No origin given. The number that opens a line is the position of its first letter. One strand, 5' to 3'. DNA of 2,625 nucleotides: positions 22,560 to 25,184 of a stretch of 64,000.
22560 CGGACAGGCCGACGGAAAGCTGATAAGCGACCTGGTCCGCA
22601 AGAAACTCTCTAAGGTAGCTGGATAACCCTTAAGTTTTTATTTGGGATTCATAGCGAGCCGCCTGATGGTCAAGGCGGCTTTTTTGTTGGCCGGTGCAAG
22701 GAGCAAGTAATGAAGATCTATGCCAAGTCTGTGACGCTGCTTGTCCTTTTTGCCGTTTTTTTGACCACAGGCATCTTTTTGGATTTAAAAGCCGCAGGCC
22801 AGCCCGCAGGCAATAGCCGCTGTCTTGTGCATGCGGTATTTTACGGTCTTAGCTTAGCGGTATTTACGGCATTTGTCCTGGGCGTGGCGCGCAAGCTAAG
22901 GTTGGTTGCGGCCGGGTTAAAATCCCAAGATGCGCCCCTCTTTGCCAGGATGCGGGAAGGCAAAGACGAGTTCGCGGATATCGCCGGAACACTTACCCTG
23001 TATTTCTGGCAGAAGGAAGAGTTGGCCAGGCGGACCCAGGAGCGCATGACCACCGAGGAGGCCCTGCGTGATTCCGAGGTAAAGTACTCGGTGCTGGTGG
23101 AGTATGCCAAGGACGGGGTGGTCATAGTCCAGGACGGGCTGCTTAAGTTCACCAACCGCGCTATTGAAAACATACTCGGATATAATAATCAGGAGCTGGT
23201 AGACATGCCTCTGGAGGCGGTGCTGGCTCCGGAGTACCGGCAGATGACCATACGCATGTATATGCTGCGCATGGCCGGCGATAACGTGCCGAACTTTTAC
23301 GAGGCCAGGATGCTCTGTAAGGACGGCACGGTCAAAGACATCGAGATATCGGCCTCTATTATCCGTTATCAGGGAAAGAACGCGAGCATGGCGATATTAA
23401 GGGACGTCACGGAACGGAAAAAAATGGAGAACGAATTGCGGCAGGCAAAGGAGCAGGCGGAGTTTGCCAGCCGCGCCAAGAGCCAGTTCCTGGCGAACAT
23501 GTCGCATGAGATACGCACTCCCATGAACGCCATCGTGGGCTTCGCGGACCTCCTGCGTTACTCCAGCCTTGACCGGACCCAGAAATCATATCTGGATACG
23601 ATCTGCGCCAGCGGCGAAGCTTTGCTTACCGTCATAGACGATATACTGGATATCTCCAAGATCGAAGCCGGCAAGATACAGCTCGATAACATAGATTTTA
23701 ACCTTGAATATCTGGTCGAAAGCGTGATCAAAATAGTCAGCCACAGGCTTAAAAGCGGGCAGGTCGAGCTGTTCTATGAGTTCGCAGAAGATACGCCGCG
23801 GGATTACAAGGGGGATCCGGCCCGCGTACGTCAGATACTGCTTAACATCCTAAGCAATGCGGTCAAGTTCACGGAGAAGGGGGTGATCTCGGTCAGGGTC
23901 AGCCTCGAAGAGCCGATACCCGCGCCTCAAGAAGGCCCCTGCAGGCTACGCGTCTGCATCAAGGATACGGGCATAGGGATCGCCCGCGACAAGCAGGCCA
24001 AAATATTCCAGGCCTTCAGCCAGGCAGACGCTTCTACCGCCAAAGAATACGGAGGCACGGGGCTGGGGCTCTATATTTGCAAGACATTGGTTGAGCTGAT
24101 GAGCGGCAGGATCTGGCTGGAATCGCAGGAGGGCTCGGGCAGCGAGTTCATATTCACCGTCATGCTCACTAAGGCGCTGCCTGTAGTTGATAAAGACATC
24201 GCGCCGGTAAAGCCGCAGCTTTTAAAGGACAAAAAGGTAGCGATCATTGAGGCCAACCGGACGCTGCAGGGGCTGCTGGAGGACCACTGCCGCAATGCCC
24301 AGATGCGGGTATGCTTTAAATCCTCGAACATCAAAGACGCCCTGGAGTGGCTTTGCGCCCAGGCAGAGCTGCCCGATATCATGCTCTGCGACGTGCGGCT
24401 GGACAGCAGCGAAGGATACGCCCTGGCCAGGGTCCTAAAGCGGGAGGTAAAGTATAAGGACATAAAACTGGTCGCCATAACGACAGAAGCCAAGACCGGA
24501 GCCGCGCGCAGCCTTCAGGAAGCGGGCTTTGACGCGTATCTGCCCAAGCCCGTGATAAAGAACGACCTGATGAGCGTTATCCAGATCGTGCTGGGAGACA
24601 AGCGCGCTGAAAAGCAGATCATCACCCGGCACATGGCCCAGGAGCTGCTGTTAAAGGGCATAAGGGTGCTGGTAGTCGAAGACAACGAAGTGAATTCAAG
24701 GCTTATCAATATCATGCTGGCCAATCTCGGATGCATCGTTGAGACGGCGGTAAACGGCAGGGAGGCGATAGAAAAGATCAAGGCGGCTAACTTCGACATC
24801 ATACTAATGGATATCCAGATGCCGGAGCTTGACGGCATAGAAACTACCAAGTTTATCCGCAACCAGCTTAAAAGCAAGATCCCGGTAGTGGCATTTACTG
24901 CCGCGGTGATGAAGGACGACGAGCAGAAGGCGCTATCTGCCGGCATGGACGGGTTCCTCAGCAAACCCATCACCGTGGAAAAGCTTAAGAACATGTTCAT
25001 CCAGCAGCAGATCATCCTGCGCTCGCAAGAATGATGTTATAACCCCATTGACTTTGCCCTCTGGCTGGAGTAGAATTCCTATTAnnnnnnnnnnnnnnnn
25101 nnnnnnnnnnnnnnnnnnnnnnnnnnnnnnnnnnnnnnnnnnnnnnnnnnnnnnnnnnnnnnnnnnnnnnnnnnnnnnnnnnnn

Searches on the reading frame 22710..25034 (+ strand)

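Call 46: search_protein_families(library=ncbifam, proteins=[window:22710-25034:+], max_evalue=0.00001)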
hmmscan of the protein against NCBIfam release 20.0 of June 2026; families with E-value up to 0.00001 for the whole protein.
window:22710-25034:+ (774 aa): 150 families (the best 25 are shown)
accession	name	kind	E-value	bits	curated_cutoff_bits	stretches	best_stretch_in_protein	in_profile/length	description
TIGR02956.1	TMAO_torS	equivalog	2.4e-133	446.3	676.5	2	243-636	450-829/967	TMAO reductase system sensor histidine kinase/response regulator TorS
NF008318.0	PRK11107.1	equivalog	1.7e-130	436.8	890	1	231-765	266-783/920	two-component sensor histidine kinase BarA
NF041947.1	LuxQ_Vibrio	equivalog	3.8e-112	375.7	1200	2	217-622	432-833/843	quorum-sensing autoinducer 2 sensor kinase/phosphatase LuxQ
NF011874.0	PRK15347.1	equivalog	4.5e-100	336.1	852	3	240-491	381-619/921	two component system sensor kinase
NF008302.0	PRK11091.1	equivalog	7.2e-99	332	838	2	142-639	174-654/779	aerobic respiration two-component sensor histidine kinase ArcB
NF045901.1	HisKinLetSLeg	equivalog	8.3e-94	315.3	1650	1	234-764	272-786/906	two-component system sensor histidine kinase LetS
NF008099.0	PRK10841.1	equivalog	3.4e-93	313.1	920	2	210-535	423-734/949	two-component system sensor histidine kinase RcsC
NF038297.2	hybrid_HK_HrmK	equivalog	6.1e-92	309.2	725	2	224-624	202-604/607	hybrid histidine kinase/response regulator HrmK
NF008543.0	PRK11466.1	equivalog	2.4e-83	280.5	982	2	234-635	421-805/914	TMAO reductase system sensor histidine kinase/response regulator TorS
NF047874.1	MASE3_PAS_HK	subfamily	4.7e-77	260.3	560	1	101-486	242-625/655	MASE3 domain-containing sensor histidine kinase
NF007420.1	PRK09959.1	equivalog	4.3e-63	213.4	1995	2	230-619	685-1065/1197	acid-sensing system histidine kinase EvgS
NF046044.1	PnpS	equivalog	5e-60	203.5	400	1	104-483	38-388/390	two-component system histidine kinase PnpS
NF041832.1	near_NosP_CTERM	subfamily_domain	3.2e-55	187.7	400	2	251-624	1-366/370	NahK/ErcS family hybrid sensor histidine kinase/response regulator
NF045595.1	HK_scytonemin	equivalog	4.4e-48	164.1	865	1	111-487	269-634/637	scytonemin biosynthesis sensor histidine kinase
NF041880.1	EPS_EpsF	equivalog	5.2e-47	160.4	900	2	101-486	124-491/492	response regulator EpsF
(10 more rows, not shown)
